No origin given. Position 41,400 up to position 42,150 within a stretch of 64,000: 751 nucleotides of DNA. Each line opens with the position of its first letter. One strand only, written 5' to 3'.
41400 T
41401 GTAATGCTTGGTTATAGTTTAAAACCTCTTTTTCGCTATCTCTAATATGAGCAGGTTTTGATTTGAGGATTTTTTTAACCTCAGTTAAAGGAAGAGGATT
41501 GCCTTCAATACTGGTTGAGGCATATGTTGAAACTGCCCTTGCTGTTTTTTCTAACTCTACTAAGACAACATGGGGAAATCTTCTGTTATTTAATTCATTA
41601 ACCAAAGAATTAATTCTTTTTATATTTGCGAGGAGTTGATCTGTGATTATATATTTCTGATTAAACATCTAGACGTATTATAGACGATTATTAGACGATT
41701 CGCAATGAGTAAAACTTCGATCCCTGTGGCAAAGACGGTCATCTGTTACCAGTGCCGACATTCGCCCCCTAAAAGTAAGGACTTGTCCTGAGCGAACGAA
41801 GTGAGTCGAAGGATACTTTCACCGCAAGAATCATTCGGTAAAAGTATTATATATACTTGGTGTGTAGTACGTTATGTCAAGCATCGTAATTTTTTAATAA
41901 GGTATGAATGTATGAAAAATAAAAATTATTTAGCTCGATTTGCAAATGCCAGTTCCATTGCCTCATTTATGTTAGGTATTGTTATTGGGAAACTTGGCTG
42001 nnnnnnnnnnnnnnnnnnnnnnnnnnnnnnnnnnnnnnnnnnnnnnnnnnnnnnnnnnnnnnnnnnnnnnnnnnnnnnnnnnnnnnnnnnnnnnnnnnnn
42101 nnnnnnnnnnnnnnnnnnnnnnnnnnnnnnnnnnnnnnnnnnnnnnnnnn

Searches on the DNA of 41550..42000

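Call 9: search_rna_families(source=window, start=41550, end=42000, threshold=evalue, max_evalue=10, show_alignments=4)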
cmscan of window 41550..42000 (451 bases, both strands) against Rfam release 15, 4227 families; matches with E-value up to 10: 2.
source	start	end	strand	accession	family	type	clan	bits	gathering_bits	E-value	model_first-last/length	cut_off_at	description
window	41815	41894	-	RF02761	sR084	Gene; sRNA;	-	12.9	95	9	1-78/78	no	sR084 sRNA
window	41806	41832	-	RF02213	ZFAT-AS1_3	Gene; lncRNA;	-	12.1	70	3.6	1-80/80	no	ZFAT antisense RNA 1 conserved region 3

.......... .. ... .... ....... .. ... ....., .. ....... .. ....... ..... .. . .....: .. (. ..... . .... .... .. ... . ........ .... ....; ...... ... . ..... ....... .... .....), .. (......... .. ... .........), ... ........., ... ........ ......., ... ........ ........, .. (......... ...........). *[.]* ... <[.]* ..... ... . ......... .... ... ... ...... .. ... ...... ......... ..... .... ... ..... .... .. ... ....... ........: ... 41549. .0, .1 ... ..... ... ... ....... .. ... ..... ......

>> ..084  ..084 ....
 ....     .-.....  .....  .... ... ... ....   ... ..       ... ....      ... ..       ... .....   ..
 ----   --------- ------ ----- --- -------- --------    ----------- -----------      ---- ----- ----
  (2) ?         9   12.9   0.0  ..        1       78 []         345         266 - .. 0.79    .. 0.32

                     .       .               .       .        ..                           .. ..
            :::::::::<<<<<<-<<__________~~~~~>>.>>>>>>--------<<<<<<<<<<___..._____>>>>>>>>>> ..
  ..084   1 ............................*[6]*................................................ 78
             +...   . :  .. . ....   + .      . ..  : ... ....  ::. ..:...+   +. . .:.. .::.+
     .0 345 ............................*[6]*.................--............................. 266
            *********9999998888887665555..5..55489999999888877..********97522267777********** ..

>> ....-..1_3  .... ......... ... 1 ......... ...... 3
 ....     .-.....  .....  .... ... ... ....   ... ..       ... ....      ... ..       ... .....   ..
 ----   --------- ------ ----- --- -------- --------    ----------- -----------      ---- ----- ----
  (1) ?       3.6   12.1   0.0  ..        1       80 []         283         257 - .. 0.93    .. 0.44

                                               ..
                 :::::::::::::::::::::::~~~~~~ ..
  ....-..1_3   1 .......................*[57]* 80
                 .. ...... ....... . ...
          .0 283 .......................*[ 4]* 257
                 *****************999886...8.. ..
